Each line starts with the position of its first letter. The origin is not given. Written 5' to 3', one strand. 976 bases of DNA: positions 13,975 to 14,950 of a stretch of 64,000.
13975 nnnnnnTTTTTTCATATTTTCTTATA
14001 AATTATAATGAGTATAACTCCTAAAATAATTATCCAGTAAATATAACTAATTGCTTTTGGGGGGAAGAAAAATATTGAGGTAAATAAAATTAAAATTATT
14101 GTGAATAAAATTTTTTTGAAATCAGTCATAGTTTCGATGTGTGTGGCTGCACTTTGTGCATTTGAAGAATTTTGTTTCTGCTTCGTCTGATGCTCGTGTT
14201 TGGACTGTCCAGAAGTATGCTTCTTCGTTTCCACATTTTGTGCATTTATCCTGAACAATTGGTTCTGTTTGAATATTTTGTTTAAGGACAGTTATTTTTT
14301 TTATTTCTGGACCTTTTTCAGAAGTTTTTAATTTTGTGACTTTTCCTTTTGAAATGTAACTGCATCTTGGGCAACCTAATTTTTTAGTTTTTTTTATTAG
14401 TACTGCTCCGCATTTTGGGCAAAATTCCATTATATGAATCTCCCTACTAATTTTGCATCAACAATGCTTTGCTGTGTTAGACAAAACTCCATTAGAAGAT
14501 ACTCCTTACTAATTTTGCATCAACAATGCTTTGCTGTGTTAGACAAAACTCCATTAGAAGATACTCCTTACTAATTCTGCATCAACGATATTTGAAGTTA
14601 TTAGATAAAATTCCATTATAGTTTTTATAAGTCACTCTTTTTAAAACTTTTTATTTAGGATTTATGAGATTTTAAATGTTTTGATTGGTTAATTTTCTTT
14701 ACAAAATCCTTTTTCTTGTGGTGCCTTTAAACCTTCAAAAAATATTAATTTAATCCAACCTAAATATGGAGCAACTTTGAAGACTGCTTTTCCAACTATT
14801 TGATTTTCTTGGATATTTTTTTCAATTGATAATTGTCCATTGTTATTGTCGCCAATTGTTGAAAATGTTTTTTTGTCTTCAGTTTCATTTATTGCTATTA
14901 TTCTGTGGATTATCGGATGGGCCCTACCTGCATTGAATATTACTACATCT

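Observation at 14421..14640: Chain of three 20-codon uORFs made of tandem 62-bp units, each restarting with the tfs start codon region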

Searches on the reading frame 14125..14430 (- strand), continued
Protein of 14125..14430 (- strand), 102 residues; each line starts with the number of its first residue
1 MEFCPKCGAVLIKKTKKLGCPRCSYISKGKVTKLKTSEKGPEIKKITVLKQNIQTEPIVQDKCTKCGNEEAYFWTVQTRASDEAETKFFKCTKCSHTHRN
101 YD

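Call 32: find_encoding_contigs(protein=P0007, flank=800, max_places=3)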
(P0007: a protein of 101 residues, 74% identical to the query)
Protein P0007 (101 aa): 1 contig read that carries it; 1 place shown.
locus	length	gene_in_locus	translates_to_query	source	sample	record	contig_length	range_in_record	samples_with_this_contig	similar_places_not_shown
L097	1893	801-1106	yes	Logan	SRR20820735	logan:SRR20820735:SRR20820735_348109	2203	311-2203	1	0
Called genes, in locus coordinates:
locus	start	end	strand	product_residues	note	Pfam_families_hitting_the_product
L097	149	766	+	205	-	-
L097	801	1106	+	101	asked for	PF01096:Zn_ribbon_TFIIS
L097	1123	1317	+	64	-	-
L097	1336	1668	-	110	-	PF01096:Zn_ribbon_TFIIS (faint), PF02150:Zn_ribbon_RPB9 (weak)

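Call 58: find_encoding_contigs(protein=P0052, flank=600, max_places=5)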
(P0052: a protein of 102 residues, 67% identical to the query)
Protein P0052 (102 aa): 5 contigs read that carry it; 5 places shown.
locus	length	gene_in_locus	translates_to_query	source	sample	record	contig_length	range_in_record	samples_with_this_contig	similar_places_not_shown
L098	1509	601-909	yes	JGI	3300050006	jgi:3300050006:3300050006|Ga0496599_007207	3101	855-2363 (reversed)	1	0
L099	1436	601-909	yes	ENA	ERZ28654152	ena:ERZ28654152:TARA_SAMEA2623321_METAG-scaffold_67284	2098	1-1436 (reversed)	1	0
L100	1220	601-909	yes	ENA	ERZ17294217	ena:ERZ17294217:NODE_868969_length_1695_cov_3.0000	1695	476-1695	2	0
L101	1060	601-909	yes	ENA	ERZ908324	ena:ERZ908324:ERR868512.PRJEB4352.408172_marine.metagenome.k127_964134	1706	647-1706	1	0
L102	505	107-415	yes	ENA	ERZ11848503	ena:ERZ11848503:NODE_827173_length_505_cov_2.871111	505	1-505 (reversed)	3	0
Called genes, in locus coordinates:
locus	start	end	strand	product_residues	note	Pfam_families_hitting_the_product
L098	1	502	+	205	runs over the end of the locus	-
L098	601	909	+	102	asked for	PF02150:Zn_ribbon_RPB9 (weak), PF01096:Zn_ribbon_TFIIS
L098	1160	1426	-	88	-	-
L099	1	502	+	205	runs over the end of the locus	-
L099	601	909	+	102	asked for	PF02150:Zn_ribbon_RPB9 (weak), PF01096:Zn_ribbon_TFIIS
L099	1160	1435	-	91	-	?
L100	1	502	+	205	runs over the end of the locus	-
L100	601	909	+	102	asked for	PF02150:Zn_ribbon_RPB9 (weak), PF01096:Zn_ribbon_TFIIS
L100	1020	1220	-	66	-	?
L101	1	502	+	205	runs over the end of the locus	-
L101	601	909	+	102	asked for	PF02150:Zn_ribbon_RPB9 (weak), PF01096:Zn_ribbon_TFIIS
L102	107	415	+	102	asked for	PF02150:Zn_ribbon_RPB9 (weak), PF01096:Zn_ribbon_TFIIS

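Call 59: find_encoding_contigs(protein=P0019, flank=600, max_places=5)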
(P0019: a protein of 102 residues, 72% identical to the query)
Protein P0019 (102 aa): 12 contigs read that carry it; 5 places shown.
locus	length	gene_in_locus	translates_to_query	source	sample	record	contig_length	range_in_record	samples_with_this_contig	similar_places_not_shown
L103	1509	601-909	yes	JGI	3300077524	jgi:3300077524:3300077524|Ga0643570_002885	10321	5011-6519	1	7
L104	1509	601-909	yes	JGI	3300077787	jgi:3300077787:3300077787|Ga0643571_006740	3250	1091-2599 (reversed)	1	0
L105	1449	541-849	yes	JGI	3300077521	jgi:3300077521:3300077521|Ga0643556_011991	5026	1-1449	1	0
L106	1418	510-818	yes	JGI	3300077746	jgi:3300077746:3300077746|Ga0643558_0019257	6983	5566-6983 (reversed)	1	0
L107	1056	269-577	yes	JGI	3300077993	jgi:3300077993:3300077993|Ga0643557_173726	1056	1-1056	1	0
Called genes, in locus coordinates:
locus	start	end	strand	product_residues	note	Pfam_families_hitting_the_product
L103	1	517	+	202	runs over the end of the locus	-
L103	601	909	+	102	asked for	PF02150:Zn_ribbon_RPB9 (weak), PF01096:Zn_ribbon_TFIIS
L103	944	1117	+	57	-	-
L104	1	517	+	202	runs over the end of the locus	-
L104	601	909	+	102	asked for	PF02150:Zn_ribbon_RPB9 (weak), PF01096:Zn_ribbon_TFIIS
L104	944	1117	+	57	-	-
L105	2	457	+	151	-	?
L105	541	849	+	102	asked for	PF02150:Zn_ribbon_RPB9 (weak), PF01096:Zn_ribbon_TFIIS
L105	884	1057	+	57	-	-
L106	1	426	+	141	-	?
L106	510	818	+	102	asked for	PF02150:Zn_ribbon_RPB9 (weak), PF01096:Zn_ribbon_TFIIS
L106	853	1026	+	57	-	-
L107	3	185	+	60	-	?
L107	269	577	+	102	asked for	PF02150:Zn_ribbon_RPB9 (weak), PF01096:Zn_ribbon_TFIIS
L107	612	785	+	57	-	-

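Call 60: find_encoding_contigs(protein=P0022, flank=600, max_places=5)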
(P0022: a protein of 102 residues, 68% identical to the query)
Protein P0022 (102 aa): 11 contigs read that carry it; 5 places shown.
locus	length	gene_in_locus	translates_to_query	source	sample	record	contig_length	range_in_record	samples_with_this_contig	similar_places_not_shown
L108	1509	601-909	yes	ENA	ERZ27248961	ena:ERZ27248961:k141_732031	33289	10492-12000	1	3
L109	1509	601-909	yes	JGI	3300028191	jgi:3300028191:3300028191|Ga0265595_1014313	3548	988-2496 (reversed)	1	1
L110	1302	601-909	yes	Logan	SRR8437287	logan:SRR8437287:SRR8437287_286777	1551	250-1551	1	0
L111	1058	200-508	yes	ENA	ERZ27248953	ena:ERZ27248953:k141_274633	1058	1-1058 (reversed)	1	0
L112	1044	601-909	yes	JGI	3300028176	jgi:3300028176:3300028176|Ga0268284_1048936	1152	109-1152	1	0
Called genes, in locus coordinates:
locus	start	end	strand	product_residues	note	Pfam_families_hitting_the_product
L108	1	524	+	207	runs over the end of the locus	-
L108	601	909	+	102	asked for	PF01096:Zn_ribbon_TFIIS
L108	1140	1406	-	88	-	-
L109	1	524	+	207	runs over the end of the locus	-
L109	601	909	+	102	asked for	PF01096:Zn_ribbon_TFIIS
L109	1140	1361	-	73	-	PF22665:WHD_DUF6293 (faint)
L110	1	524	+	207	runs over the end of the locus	-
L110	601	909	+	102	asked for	PF01096:Zn_ribbon_TFIIS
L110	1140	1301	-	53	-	?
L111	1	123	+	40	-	?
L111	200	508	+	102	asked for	PF01096:Zn_ribbon_TFIIS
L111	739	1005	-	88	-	-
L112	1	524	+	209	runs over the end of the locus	?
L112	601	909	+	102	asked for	PF01096:Zn_ribbon_TFIIS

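Call 75: find_encoding_contigs(protein=P0041, flank=600, max_places=5)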
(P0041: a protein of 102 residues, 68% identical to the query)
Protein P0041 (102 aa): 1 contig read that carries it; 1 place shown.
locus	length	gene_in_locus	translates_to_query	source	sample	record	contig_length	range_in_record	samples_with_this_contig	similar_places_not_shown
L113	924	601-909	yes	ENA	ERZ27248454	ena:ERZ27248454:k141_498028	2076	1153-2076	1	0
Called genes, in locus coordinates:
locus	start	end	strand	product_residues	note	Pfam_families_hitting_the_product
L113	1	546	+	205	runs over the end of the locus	-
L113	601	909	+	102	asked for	PF01096:Zn_ribbon_TFIIS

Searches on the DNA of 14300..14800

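Call 53: search_rna_families(source=window, start=14300, end=14800, threshold=evalue, max_evalue=1)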
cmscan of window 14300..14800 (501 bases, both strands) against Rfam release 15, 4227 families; matches with E-value up to 1: 3.
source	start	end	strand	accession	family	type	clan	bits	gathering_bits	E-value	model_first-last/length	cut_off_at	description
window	14603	14795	-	RF02546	LSU_trypano_mito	Gene; rRNA;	CL00112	17.8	60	0.11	1-561/561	no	Trypanosomatid mitochondrial large subunit ribosomal RNA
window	14378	14418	-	RF00522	PreQ1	Cis-reg; riboswitch;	-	16.4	39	0.97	1-45/45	no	PreQ1 (pre queuosine) riboswitch aptamer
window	14702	14764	+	RF02219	ZNRD1-AS1_2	Gene; lncRNA;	-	13.7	60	0.81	1-76/76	no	ZNRD1 antisense RNA 1 conserved region 2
